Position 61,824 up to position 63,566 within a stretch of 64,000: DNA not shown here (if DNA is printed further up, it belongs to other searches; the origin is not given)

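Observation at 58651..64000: Wall-anchored beta-helix protein followed by a tandem array of anchorless copies of its C-terminal module that lack a signal peptide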

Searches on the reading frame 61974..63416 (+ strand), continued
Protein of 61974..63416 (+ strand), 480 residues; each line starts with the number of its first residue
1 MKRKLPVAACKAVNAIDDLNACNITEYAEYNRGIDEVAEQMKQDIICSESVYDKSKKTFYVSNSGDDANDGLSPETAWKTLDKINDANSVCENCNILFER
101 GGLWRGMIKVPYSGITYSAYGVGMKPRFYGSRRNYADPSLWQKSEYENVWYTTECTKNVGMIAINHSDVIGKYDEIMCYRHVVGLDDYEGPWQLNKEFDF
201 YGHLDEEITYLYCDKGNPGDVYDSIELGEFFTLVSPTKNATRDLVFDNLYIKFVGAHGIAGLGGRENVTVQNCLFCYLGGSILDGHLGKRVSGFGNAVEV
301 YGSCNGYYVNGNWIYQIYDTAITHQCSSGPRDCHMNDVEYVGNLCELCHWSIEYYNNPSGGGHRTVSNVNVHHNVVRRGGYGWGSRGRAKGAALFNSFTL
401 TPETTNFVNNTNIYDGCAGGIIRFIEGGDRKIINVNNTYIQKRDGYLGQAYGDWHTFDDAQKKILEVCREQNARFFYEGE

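Call 27: find_encoding_contigs(protein=P0008, flank=10000, max_places=2)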
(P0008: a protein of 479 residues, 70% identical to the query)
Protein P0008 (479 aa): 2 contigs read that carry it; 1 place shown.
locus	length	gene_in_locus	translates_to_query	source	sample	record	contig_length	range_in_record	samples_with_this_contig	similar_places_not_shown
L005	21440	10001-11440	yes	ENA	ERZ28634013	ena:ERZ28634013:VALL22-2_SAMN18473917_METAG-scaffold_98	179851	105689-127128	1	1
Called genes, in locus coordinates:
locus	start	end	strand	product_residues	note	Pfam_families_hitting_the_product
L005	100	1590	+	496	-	PF05697:Trigger_N, PF00254:FKBP_C, PF05698:Trigger_C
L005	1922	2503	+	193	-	PF00574:CLP_protease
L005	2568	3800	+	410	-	PF06689:zf-C4_ClpX, PF00493:MCM (weak), PF01078:Mg_chelatase (faint), PF05496:RuvB_N (faint), PF07724:AAA_2, PF00004:AAA, PF07728:AAA_5 (weak), PF10431:ClpB_D2-small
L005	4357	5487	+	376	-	PF13651:EcoRI_methylase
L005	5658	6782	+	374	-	PF03235:GmrSD_N, PF01844:HNH, PF14279:HNH_5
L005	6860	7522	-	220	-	PF00300:His_Phos_1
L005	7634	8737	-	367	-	PF13088:BNR_2, PF02012:BNR (faint)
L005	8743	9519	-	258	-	PF00753:Lactamase_B (faint)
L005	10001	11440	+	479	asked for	-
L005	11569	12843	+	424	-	PF00150:Cellulase (weak), PF13204:Apiosidase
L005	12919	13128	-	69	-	PF12844:HTH_19, PF13443:HTH_26, PF13560:HTH_31 (weak), PF01381:HTH_3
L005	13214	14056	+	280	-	PF13489:Methyltransf_23, PF01209:Ubie_methyltran, PF07021:MetW (weak), PF08241:Methyltransf_11, PF08242:Methyltransf_12, PF13649:Methyltransf_25, PF13847:Methyltransf_31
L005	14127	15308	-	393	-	PF00155:Aminotran_1_2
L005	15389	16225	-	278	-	PF01678:DAP_epimerase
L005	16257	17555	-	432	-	PF00278:Orn_DAP_Arg_deC, PF02784:Orn_Arg_deC_N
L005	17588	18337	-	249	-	PF01113:DapB_N, PF05173:DapB_C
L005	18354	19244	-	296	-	PF00701:DHDPS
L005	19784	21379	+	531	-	PF03772:Competence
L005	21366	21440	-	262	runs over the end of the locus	PF02311:AraC_binding, PF22200:ExsA_N (faint), PF00165:HTH_AraC (weak), PF12833:HTH_18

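Call 28: search_solved_structures(query=L001:12960-14411:-, max_evalue=1)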
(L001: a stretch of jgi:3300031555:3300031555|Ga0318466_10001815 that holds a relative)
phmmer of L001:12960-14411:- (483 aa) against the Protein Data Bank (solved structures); distinct sequences matched with E-value up to 1: 0.

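Call 32: predict_structure(alignment_id=A2)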
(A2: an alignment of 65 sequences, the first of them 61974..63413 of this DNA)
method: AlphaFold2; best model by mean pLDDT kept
length: 480 residues; sequences in the alignment: 65
mean_pLDDT: 96.6   pTM: 0.94
mean pLDDT of the five models: 96.6, 96.5, 96.6, 95.3, 95.2
residues with pLDDT >= 90: 462; 70-90: 15; 50-70: 1; < 50: 2
segments of 3 or more residues with pLDDT < 50: none
pLDDT, mean of each block of 10 residues (from residue 1): 82 98 96 98 98 97 98 98 97 98 97 98 97 98 98 98 96 96 95 98 98 98 98 97 98 98 97 98 92 97 98 98 94 97 99 91 94 99 95 97 98 98 96 98 96 94 94 93
secondary structure, 60 per line:
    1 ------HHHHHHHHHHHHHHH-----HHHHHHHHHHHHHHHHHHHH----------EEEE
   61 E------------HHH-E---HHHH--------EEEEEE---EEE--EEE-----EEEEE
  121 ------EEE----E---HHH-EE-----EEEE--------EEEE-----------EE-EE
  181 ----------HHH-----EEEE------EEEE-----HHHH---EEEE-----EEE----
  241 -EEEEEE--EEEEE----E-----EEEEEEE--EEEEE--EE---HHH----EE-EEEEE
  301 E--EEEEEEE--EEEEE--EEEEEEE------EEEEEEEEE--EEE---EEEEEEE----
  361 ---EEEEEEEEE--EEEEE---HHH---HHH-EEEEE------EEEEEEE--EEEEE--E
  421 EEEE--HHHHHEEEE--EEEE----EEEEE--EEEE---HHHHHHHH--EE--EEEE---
elements in order: H7-21 H27-46 E57-61 H82-85 E94-99 E103-105 E108-110 E116-120 E127-129 E149-152 E161-164 E199-202 E209-212 H218-221 E225-228 E234-236 E242-247 E250-254 E265-271 E274-278 E296-301 E304-310 E313-317 E320-326 E333-341 E344-346 E350-356 E364-372 E375-379 E393-397 E404-410 E413-417 E420-424 H427-431 E432-435 E438-441 E446-450 E453-456 H460-467 E474-477

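Call 34: fold_search(model_id=the predicted structure, library=pdb)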
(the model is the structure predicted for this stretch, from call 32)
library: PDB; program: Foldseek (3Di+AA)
matches with E <= 10: 262; with E <= 0.001: 28
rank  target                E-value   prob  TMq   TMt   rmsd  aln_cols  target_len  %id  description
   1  3vst_A                6.2e-10  1.00  0.42  0.33  11.0       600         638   13  The complex structure of XylC with Tris (released 2013-02-27)
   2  6kqs_A                8.9e-09  1.00  0.36  0.29  13.6       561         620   13  Crystal Structure of GH136 lacto-N-biosidase from Eubacterium ramulus - selenomethionine derivative (released 2020-06-10)
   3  5mqp_A                4.3e-08  1.00  0.43  0.35  12.0       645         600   11  Glycoside hydrolase BT_1002 (released 2017-04-05)
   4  6kqt_A                4.3e-08  1.00  0.39  0.31  11.8       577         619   11  Crystal Structure of GH136 lacto-N-biosidase from Eubacterium ramulus - native protein (released 2020-06-10)
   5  7v6m_A                6.9e-08  1.00  0.26  0.23  15.8       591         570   13  Crystal structure of lacto-N-biosidase TnX from Tynzenella nexilis, lacto-N-biose complex (released 2022-02-09)
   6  5mqp_C                7.6e-08  1.00  0.44  0.36  13.1       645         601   10  Glycoside hydrolase BT_1002 (released 2017-04-05)
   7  5gqc_A                8.0e-08  1.00  0.29  0.25  16.3       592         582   15  Crystal structure of lacto-N-biosidase LnbX from Bifidobacterium longum subsp. longum, ligand-free form (released 2017-04-19)
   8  5gqc_D                2.3e-07  1.00  0.26  0.22  16.4       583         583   14  Crystal structure of lacto-N-biosidase LnbX from Bifidobacterium longum subsp. longum, ligand-free form (released 2017-04-19)
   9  5mqp_B                5.4e-07  1.00  0.42  0.35  13.1       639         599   11  Glycoside hydrolase BT_1002 (released 2017-04-05)
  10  5mqp_E                5.4e-07  1.00  0.40  0.33  12.9       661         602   10  Glycoside hydrolase BT_1002 (released 2017-04-05)
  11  7w1c_B                5.4e-07  0.97  0.13  0.11  19.0       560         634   11  Crystal structure of Klebsiella pneumoniae K1 capsule-specific polysaccharide lyase in a P1 crystal form (released 2022-05-18)
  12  7w1c_E                1.1e-06  0.97  0.14  0.11  19.0       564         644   11  Crystal structure of Klebsiella pneumoniae K1 capsule-specific polysaccharide lyase in a P1 crystal form (released 2022-05-18)
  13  7w1c_D                1.1e-06  0.94  0.12  0.11  18.8       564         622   11  Crystal structure of Klebsiella pneumoniae K1 capsule-specific polysaccharide lyase in a P1 crystal form (released 2022-05-18)
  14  7w1d_D                1.2e-06  0.91  0.13  0.11  18.5       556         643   12  Crystal structure of Klebsiella pneumoniae K1 capsule-specific polysaccharide lyase in a C2 crystal form (released 2022-05-18)
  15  7v6i_A                3.2e-06  1.00  0.25  0.21  15.4       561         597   14  Crystal structure of lacto-N-biosidase BsaX from Bifidobacterium saguini, lacto-N-biose complex (released 2022-02-09)
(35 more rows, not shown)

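Call 35: find_encoding_contigs(protein=P0032, flank=10000, max_places=2)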
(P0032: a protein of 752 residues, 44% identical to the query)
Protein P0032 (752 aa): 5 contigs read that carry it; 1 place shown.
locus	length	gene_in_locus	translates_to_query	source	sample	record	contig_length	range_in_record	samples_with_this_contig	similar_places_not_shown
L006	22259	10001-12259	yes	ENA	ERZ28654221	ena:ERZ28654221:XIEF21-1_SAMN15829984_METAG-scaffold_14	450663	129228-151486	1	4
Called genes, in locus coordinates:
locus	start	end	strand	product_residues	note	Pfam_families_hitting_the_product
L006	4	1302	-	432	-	PF00162:PGK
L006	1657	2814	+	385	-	PF07690:MFS_1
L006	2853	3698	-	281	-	PF02673:BacA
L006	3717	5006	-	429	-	PF01136:Peptidase_U32, PF16325:Peptidase_U32_C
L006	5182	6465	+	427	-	PF00890:FAD_binding_2 (weak), PF01266:DAO, PF01494:FAD_binding_3 (weak), PF13450:NAD_binding_8 (faint), PF00355:Rieske (faint)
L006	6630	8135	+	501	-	PF03853:YjeF_N, PF01256:Carb_kinase, PF02110:HK (faint)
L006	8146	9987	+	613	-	PF00149:Metallophos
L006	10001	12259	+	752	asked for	-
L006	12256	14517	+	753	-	-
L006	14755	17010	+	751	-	-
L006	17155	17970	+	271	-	-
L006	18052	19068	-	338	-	PF01120:Alpha_L_fucos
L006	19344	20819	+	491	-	-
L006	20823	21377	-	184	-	PF13302:Acetyltransf_3, PF00583:Acetyltransf_1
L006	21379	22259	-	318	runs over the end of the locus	PF13480:Acetyltransf_6 (faint), PF13527:Acetyltransf_9 (faint), PF00583:Acetyltransf_1, PF13673:Acetyltransf_10, PF13508:Acetyltransf_7, PF00583:Acetyltransf_1, PF13673:Acetyltransf_10, PF13508:Acetyltransf_7, +3 more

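Call 37: find_encoding_contigs(protein=P0001, flank=8000, max_places=2)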
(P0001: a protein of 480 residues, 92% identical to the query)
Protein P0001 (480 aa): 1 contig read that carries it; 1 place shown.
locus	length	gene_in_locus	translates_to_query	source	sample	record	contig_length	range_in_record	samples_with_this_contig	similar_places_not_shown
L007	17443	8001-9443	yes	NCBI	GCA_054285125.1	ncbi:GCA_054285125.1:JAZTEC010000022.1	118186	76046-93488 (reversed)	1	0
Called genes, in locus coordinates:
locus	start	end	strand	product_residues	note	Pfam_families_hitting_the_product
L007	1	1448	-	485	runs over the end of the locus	-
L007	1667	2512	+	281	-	PF10418:DHODB_Fe-S_bind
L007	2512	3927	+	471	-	PF14691:Fer4_20, PF01266:DAO (faint), PF01946:Thi4 (faint), PF07992:Pyr_redox_2, PF13450:NAD_binding_8 (weak), PF13738:Pyr_redox_3 (weak), PF01262:AlaDh_PNT_C (weak), PF00070:Pyr_redox (weak), +3 more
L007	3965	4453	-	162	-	-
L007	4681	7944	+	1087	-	PF00395:SLH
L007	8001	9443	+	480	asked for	-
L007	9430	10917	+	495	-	-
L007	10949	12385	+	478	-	-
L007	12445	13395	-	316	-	PF01261:AP_endonuc_2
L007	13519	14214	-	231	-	PF00149:Metallophos, PF12850:Metallophos_2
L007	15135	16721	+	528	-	PF01235:Na_Ala_symp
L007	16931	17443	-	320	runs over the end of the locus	PF01145:Band_7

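Call 38: find_encoding_contigs(protein=P0018, flank=8000, max_places=2)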
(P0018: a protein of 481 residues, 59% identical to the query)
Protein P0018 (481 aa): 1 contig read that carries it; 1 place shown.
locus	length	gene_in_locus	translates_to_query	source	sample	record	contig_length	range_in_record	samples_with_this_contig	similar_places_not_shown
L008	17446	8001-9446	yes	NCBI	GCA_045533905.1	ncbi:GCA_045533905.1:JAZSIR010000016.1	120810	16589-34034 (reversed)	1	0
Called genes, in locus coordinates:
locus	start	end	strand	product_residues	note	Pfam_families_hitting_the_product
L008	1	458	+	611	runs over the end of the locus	PF01541:GIY-YIG, PF27096:UvrC_M, PF02151:UVR, PF22920:UvrC_RNaseH, PF08459:UvrC_RNaseH_dom, PF12826:HHH_2, PF14520:HHH_5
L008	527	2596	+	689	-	PF01751:Toprim, PF01131:Topoisom_bac, PF01396:Zn_ribbon_Top1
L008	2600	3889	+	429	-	PF01134:GIDA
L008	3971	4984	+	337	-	PF13793:Pribosyltran_N, PF00156:Pribosyltran, PF14572:Pribosyl_synth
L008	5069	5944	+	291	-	PF00781:DAGK_cat, PF19279:YegS_C (weak)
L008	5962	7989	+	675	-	PF01136:Peptidase_U32, PF12392:DUF3656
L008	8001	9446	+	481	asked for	-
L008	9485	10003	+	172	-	PF10688:Imp-YgjV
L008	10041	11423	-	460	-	-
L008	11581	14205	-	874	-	PF01326:PPDK_N, PF00391:PEP-utilizers, PF02896:PEP-utilizers_C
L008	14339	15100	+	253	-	PF02163:Peptidase_M50 (weak)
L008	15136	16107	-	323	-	-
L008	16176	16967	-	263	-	PF08812:YtxC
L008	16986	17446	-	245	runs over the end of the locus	PF21778:DUF6873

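Call 44: find_related_loci(query=A2, collection=genome_contigs, flank=8000)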
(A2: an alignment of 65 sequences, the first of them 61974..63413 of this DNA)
Query A2 (480 aa) in genome_contigs; peptide patterns used: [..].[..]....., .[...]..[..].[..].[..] (x = any residue, [..] = any of these).
203 stretches matched a pattern; 173 encode a relative of the query (tblastn E <= 1e-3); the best 80 are kept; 76 distinct loci.
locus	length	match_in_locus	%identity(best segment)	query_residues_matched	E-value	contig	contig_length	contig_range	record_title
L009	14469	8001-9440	96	1-480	0e+0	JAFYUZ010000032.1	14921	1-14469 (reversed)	MAG: Clostridia bacterium isolate RGIG7446 Water_buffalos_Colon-1__c238580, whole genome shotgun sequence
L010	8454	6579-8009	79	1-478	0e+0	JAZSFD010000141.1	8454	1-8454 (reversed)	MAG: Eubacteriales bacterium isolate T1900044585_TS20190051.MAGScoT_cleanbin_000015 SGB_593_k141_692686, whole genome sh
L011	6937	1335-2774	69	1-480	0e+0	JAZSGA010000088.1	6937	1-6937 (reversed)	MAG: Eubacteriales bacterium isolate T1900044579_TS20190045.MAGScoT_cleanbin_000039 SGB_552_k141_831886, whole genome sh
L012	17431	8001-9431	70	1-477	0e+0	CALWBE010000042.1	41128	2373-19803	MAG: uncultured Clostridia bacterium isolate E08__bin290 genome assembly, contig: E08__k127_6000495, whole genome shotgu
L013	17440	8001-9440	68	1-480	0e+0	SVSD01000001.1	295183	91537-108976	MAG: Oscillospiraceae bacterium isolate SIG660 NODE_313_length_295183_cov_2.877227, whole genome shotgun sequence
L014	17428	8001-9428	64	1-477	0e+0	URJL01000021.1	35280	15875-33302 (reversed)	uncultured Clostridiales bacterium isolate UMGS1052 genome assembly, contig: NODE_382_length_35280_cov_6.141121, whole g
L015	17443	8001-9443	59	1-480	0e+0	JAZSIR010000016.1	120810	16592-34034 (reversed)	MAG: Clostridia bacterium isolate T1900044569_TS20190035.MAGScoT_cleanbin_000017 SGB_427_k141_274584, whole genome shotg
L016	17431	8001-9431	56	3-477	8e-171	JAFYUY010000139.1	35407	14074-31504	MAG: Clostridia bacterium isolate RGIG7445 Water_buffalos_Colon-1__c850979, whole genome shotgun sequence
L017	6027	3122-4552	56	3-477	3e-171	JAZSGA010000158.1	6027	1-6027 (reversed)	MAG: Eubacteriales bacterium isolate T1900044579_TS20190045.MAGScoT_cleanbin_000039 SGB_552_k141_589641, whole genome sh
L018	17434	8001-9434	55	3-477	8e-163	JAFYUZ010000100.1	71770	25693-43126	MAG: Clostridia bacterium isolate RGIG7446 Water_buffalos_Colon-1__c836670, whole genome shotgun sequence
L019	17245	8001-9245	47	57-477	3e-112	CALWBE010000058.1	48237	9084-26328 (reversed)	MAG: uncultured Clostridia bacterium isolate E08__bin290 genome assembly, contig: E08__k127_7736808, whole genome shotgu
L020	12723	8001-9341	43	33-477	8e-112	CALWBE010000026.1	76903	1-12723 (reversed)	MAG: uncultured Clostridia bacterium isolate E08__bin290 genome assembly, contig: E08__k127_2260167, whole genome shotgu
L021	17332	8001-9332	44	30-477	9e-111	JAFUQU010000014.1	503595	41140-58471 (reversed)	MAG: Clostridia bacterium isolate RGIG4741 Roe_deer_Rectum.Co__c539990, whole genome shotgun sequence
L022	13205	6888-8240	43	29-477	1e-110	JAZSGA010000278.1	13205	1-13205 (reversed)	MAG: Eubacteriales bacterium isolate T1900044579_TS20190045.MAGScoT_cleanbin_000039 SGB_552_k141_642060, whole genome sh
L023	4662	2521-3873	42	29-477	4e-109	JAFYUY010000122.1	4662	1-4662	MAG: Clostridia bacterium isolate RGIG7445 Water_buffalos_Colon-1__c784224, whole genome shotgun sequence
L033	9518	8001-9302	42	33-466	1e-97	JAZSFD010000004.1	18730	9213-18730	MAG: Eubacteriales bacterium isolate T1900044585_TS20190051.MAGScoT_cleanbin_000015 SGB_593_k141_227220, whole genome sh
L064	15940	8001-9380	39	34-470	4e-85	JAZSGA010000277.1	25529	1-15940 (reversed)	MAG: Eubacteriales bacterium isolate T1900044579_TS20190045.MAGScoT_cleanbin_000039 SGB_552_k141_2758121, whole genome s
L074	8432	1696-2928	40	32-448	3e-82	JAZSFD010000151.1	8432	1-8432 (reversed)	MAG: Eubacteriales bacterium isolate T1900044585_TS20190051.MAGScoT_cleanbin_000015 SGB_593_k141_1409987, whole genome s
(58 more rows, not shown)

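Call 61: search_protein_representatives(alignment_id=A2)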
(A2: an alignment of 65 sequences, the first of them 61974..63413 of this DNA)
Query: 65 sequences, 467 profile positions. Proteins with E-value up to 0.001 (for the whole library): 20131; up to 1e-10: 7843; up to 1e-30: 1828. The best 150 are listed.
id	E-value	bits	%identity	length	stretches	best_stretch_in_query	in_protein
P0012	3.3e-197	672.1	-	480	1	5-463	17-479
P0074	5.0e-189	645.1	-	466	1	10-464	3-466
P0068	9.1e-189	644.2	-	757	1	8-463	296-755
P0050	5.7e-181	618.5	-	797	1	11-464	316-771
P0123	1.4e-180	617.3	-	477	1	1-466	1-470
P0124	5.7e-178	608.7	-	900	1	10-465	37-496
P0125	3.7e-177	606.0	-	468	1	1-464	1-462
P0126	9.3e-177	604.6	-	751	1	6-465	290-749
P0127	1.0e-171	588.0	-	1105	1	8-465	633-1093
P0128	1.6e-171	587.4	-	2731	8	179-449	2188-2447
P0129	2.7e-167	573.4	-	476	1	12-462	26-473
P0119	2.5e-166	570.3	-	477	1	11-465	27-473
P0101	7.6e-165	565.4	-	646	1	12-463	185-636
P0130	3.0e-163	560.1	-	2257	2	15-451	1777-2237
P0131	2.3e-162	557.2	-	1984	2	15-461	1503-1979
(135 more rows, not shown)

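Call 63: fold_search(model_id=the predicted structure, library=viral)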
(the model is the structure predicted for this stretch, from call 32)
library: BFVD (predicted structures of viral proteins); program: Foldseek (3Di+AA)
matches with E <= 10: 430; with E <= 0.001: 24
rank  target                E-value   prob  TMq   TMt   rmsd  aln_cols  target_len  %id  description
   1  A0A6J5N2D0            4.0e-12  1.00  0.42  0.32  18.0       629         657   14  Right handed beta helix region [uncultured Caudovirales phage]
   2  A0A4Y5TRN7            1.4e-10  1.00  0.51  0.37   8.8       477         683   14  Tail fiber protein [Serratia phage Moabite]
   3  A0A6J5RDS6            5.2e-10  1.00  0.35  0.26  14.0       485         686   16  Right handed beta helix region [uncultured Caudovirales phage]
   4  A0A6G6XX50            8.7e-10  1.00  0.41  0.35  12.0       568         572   12  (no name in the UniProt tables at hand)
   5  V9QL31                4.4e-09  1.00  0.30  0.27  14.1       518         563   12  (no name in the UniProt tables at hand)
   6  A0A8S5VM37            1.3e-08  1.00  0.33  0.17  16.4       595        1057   13  (no name in the UniProt tables at hand)
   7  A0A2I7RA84            1.4e-08  1.00  0.33  0.24  11.2       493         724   13  (no name in the UniProt tables at hand)
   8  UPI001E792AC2         3.6e-07  1.00  0.40  0.40  10.6       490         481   12  (no name look-up for this kind of identifier)
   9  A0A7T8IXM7            6.9e-07  1.00  0.36  0.18  10.6       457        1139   12  (no name in the UniProt tables at hand)
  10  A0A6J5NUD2            1.4e-06  1.00  0.20  0.19  16.1       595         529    9  Right handed beta helix domain-containing protein [uncultured Caudovirales phage]
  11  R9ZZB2                2.3e-05  1.00  0.28  0.15  15.3       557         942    9  Structural protein [Cellulophaga phage phi17:2]
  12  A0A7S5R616            4.4e-05  1.00  0.23  0.16  13.3       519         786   10  (no name in the UniProt tables at hand)
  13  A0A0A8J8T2            7.0e-05  0.72  0.14  0.10  18.3       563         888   12  Depolymerase, capsule K1-specific [Klebsiella phage K64-1]
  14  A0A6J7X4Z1            1.1e-04  0.97  0.22  0.15  18.0       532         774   10  Pectate lyase superfamily protein [uncultured Caudovirales phage]
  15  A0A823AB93            1.1e-04  0.99  0.21  0.19  14.6       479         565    9  (no name in the UniProt tables at hand)
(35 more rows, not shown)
